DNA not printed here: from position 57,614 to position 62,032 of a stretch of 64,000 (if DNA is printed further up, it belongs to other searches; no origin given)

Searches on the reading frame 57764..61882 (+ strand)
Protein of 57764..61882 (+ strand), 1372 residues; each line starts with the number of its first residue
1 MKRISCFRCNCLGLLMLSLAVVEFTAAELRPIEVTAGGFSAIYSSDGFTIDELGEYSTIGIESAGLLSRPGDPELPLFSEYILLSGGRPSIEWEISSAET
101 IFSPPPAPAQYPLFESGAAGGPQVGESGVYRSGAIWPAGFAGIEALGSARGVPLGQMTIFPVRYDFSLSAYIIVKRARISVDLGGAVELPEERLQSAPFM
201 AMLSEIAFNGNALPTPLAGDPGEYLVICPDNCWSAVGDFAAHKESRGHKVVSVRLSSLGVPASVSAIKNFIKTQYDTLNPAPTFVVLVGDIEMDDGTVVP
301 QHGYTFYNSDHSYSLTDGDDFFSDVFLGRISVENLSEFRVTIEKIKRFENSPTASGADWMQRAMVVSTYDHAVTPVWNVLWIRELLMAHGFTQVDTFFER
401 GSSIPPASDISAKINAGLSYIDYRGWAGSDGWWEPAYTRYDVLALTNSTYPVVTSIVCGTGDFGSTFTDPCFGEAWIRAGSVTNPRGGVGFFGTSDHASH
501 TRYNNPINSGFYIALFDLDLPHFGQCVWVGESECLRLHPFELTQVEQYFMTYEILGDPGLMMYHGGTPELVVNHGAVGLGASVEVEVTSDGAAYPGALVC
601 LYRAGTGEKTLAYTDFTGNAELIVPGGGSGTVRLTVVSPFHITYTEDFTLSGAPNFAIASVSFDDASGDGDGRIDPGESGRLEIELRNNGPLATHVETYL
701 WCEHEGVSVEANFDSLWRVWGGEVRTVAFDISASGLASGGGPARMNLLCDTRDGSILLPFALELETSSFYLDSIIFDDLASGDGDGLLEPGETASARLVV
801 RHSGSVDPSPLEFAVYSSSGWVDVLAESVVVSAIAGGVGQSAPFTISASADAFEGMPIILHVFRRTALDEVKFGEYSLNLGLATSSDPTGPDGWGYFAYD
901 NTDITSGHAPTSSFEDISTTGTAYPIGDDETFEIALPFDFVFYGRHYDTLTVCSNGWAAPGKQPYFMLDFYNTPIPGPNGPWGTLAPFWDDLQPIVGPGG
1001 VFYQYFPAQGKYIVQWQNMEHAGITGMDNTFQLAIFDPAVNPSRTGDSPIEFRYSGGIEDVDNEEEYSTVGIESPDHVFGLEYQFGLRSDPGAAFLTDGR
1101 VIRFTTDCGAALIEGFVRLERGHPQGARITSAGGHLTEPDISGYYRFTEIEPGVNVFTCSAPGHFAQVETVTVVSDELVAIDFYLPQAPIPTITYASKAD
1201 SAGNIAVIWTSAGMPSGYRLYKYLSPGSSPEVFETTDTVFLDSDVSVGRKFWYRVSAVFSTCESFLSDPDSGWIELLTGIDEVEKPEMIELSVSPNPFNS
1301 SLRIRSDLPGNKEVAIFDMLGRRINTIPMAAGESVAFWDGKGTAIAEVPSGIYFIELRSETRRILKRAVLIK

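Call 39: find_encoding_contigs(protein=window:57764-61882:+, flank=10000, max_places=10)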
Protein window:57764-61882:+ (1372 aa): 9 contigs read that carry it; 2 places shown.
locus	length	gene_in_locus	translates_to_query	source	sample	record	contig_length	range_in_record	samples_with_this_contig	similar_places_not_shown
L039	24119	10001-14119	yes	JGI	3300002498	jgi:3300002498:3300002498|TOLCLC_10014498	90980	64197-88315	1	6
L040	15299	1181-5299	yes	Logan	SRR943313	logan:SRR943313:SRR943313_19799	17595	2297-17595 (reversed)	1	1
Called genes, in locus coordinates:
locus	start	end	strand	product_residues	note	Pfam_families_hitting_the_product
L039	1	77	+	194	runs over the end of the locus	PF05103:DivIVA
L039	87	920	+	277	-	PF01048:PNP_UDP_1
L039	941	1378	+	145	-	PF00011:HSP20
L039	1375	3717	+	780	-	PF02190:LON_substr_bdg, PF00004:AAA, PF07728:AAA_5 (weak), PF22667:Lon_lid, PF05362:Lon_C, PF13541:ChlI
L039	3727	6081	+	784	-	PF00246:Peptidase_M14, PF18962:Por_Secre_tail (weak)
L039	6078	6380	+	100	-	PF09339:HTH_IclR (faint), PF12802:MarR_2 (weak), PF12840:HTH_20, PF01022:HTH_5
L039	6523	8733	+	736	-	PF07697:7TMR-HDED, PF07698:7TM-7TMR_HD, PF01966:HD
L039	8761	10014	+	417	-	PF01595:CNNM, PF00571:CBS, PF03471:CorC_HlyC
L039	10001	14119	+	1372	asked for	PF01364:Peptidase_C25, PF13620:CarboxypepD_reg (faint), PF18962:Por_Secre_tail (weak)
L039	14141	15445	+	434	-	PF03952:Enolase_N, PF00113:Enolase_C, PF13378:MR_MLE_C (weak)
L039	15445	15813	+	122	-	PF04977:DivIC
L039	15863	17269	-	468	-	PF03951:Gln-synt_N, PF00120:Gln-synt_C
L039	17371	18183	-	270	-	PF01978:TrmB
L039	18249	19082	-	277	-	PF00072:Response_reg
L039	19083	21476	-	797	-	PF00989:PAS (weak), PF08448:PAS_4 (faint), PF13426:PAS_9, PF00989:PAS, PF08447:PAS_3 (weak), PF13426:PAS_9 (weak), PF00512:HisKA, PF02518:HATPase_c, +1 more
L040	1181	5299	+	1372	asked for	PF01364:Peptidase_C25, PF13620:CarboxypepD_reg (faint), PF18962:Por_Secre_tail (weak)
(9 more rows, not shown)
